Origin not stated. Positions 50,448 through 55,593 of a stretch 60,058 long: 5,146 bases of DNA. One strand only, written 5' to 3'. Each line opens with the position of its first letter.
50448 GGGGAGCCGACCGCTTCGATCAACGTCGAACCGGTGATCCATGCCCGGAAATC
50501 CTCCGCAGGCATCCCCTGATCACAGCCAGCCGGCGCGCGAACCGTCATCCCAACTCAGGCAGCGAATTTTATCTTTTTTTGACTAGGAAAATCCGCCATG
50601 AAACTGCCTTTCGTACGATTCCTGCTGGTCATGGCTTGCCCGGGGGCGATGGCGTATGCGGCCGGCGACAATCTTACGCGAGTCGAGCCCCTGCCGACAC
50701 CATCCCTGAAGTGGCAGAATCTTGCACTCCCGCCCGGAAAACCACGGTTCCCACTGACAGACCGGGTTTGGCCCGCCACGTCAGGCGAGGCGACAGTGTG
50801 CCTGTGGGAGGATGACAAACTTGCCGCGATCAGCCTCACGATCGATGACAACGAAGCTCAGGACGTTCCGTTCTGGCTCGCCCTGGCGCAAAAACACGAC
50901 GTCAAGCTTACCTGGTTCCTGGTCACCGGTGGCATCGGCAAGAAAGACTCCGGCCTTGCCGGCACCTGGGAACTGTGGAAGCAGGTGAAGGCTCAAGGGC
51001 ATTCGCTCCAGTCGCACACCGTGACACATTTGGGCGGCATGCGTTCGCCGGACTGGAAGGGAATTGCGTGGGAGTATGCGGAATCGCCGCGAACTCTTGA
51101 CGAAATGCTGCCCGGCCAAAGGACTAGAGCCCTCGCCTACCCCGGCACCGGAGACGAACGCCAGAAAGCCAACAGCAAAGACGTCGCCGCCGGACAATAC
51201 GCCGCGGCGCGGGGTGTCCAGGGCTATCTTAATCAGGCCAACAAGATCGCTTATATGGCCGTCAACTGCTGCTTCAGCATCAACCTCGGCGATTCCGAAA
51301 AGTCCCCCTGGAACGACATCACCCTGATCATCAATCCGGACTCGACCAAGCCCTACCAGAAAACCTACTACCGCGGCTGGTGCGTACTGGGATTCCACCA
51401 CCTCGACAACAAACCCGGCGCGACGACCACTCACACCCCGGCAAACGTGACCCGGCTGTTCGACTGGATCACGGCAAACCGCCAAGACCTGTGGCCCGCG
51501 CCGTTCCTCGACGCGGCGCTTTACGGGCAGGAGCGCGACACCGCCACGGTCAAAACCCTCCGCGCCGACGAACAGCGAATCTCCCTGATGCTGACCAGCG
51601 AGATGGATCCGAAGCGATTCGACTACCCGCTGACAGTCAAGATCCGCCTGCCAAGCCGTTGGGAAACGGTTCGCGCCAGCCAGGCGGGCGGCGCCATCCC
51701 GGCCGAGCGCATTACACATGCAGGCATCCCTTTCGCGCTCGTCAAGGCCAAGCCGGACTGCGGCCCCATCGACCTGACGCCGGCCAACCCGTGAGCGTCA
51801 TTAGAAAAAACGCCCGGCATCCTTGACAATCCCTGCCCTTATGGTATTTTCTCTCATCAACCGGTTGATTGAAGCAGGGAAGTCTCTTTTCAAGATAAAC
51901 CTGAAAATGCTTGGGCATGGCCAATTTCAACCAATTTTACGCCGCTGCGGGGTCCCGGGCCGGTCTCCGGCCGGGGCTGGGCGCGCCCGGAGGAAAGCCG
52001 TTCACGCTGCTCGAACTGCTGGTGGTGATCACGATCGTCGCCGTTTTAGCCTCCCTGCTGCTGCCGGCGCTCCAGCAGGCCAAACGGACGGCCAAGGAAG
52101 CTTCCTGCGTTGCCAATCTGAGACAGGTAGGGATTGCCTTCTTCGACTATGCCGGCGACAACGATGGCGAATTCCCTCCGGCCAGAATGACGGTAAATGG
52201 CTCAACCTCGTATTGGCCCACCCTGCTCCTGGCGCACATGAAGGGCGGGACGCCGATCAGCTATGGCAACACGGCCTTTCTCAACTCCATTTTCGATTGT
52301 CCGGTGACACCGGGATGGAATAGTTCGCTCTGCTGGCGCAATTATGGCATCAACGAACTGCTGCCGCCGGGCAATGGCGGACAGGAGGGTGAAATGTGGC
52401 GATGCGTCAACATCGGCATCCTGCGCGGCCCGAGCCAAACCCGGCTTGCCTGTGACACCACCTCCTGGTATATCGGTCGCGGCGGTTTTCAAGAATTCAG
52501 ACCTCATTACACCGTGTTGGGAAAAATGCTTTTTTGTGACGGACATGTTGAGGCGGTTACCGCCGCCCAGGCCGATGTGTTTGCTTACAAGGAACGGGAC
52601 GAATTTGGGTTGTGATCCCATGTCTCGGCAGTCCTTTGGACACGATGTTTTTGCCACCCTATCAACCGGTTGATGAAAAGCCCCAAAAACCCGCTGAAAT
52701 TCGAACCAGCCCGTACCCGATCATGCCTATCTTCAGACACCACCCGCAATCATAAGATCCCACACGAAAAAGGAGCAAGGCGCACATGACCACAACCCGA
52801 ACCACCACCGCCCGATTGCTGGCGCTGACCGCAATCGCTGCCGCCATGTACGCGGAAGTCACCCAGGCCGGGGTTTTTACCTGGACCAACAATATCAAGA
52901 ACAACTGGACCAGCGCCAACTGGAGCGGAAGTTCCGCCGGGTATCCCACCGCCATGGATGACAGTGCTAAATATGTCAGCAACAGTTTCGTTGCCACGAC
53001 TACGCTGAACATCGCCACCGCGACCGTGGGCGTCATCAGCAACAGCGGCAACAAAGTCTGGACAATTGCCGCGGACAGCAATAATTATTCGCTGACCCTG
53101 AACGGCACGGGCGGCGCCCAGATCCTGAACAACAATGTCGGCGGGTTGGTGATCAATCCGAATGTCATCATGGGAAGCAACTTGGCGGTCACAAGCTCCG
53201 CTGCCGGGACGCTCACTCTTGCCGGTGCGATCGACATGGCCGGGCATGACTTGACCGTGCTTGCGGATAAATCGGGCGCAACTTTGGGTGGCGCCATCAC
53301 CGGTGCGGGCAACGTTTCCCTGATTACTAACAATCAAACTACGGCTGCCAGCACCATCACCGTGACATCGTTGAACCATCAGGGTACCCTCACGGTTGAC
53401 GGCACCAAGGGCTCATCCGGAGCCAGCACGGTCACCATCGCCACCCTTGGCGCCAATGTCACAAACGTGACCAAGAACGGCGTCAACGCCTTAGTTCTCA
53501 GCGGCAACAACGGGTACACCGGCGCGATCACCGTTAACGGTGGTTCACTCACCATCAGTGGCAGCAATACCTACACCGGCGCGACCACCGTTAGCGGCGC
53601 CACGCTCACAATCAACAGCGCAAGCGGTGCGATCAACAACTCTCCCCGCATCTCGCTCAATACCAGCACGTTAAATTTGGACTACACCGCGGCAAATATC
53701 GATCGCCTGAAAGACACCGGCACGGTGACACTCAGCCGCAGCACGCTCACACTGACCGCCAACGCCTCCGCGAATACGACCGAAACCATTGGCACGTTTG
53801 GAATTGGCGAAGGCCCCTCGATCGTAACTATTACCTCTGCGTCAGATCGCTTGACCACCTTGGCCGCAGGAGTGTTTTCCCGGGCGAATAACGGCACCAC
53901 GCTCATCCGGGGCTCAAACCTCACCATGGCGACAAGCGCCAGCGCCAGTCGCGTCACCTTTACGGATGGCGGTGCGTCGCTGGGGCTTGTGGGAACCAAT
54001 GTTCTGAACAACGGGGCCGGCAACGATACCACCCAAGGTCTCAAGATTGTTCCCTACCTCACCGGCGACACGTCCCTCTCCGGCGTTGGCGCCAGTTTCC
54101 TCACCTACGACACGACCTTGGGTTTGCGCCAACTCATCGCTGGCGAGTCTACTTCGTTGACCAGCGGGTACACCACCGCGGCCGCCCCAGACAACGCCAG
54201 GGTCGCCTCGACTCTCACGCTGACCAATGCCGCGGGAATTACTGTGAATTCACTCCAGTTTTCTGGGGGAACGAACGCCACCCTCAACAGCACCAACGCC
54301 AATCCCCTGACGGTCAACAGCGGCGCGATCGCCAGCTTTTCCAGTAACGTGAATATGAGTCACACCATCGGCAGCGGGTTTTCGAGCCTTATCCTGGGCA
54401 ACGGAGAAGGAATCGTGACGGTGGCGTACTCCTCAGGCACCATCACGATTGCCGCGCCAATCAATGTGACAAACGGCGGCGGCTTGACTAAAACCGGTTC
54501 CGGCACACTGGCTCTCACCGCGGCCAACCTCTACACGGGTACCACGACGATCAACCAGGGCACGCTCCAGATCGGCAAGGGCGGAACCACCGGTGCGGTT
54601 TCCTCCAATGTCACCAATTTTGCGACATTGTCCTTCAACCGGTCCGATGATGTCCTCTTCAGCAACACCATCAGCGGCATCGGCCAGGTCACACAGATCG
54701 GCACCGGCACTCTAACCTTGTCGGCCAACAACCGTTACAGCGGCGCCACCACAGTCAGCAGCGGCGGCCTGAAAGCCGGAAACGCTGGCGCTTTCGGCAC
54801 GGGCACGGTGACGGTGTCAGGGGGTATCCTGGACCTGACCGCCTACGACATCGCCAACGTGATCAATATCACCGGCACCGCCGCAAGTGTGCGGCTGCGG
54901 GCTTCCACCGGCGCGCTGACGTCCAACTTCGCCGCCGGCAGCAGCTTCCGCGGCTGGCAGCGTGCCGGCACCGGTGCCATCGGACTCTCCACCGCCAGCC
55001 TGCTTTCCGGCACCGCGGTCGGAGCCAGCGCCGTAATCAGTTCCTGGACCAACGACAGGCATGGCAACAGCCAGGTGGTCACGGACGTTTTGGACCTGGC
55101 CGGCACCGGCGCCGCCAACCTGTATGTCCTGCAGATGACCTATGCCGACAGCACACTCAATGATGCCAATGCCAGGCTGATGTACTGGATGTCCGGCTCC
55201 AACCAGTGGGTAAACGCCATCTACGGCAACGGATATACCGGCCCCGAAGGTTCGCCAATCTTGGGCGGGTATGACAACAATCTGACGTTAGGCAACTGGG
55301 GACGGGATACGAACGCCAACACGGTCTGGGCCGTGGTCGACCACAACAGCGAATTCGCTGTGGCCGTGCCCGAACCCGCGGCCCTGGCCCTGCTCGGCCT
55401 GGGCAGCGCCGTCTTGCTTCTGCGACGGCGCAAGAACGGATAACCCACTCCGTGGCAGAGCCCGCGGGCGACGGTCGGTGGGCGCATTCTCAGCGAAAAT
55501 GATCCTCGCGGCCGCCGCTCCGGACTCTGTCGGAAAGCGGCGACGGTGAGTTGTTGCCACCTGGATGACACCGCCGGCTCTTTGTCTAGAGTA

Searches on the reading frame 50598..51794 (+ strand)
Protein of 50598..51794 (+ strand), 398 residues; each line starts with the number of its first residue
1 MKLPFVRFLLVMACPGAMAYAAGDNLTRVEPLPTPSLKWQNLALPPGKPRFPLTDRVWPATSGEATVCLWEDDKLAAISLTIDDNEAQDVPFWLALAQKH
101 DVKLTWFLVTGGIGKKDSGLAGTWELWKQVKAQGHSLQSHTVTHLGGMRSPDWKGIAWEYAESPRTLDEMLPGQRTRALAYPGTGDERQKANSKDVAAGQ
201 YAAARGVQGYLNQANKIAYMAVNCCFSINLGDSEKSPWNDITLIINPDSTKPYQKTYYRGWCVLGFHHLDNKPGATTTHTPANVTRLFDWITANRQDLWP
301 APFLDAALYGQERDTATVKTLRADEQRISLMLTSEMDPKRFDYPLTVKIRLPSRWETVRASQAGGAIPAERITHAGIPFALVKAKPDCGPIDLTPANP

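Call 14: search_protein_families(library=pfam, proteins=[window:50598-51794:+])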
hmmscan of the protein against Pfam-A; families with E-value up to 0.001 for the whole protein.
window:50598-51794:+ (398 aa): 1 family
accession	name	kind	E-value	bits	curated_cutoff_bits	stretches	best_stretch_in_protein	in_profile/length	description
PF01522.26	Polysacc_deac_1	-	1.5e-12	48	23.1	1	77-185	8-107/124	Polysaccharide deacetylase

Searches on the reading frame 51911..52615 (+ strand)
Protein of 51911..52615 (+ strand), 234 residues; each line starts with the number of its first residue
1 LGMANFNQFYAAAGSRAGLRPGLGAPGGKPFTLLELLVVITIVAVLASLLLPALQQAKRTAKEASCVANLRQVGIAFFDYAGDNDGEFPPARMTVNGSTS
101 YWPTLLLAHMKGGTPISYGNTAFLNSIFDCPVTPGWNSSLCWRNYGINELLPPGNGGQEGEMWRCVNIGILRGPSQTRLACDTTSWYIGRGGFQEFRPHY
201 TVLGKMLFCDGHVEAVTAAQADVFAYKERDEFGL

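Call 58: search_protein_families(library=pfam, proteins=[window:51911-52615:+], max_evalue=0.001)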
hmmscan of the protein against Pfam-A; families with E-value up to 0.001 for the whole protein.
window:51911-52615:+ (234 aa): 1 family
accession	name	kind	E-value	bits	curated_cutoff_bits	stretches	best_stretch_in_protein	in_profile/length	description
PF07596.16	SBP_bac_10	-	2.9e-05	24.7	23.3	0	55-110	1-60/268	Protein of unknown function (DUF1559)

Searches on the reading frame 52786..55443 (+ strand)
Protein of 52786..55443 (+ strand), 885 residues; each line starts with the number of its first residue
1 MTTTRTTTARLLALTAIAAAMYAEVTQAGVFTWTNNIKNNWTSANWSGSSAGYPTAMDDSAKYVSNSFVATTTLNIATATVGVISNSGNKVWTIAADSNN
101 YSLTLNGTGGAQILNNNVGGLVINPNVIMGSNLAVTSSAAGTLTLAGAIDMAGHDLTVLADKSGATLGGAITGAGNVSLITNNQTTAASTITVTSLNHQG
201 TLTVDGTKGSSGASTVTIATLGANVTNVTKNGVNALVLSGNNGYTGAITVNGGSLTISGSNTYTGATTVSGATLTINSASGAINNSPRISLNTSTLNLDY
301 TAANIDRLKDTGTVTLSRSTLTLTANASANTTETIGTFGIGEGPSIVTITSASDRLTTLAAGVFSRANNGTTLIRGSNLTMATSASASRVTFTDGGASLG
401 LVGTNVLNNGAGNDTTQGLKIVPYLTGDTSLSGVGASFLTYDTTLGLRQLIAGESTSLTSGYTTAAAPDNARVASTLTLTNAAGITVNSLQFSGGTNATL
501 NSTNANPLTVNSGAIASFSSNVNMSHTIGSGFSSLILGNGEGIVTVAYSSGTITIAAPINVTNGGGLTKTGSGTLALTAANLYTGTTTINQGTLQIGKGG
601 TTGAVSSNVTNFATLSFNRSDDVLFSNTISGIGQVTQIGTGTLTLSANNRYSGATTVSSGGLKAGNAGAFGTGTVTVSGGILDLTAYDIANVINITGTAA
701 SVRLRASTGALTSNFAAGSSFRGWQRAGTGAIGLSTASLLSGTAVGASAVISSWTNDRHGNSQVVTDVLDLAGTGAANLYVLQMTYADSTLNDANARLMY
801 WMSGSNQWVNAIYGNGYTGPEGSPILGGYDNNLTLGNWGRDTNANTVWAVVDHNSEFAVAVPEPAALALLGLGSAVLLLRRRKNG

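Call 58: search_protein_families(library=pfam, proteins=[window:52786-55443:+], max_evalue=0.001)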
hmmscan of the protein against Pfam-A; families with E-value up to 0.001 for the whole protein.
window:52786-55443:+ (885 aa): 2 families
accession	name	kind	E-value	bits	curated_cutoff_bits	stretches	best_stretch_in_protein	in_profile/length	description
PF12951.13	PATR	-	8.5e-22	77.3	27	4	567-596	1-30/30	Passenger-associated-transport-repeat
PF07589.16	PEP-CTERM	-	2e-05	24.9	20.7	1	860-882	1-24/24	PEP-CTERM motif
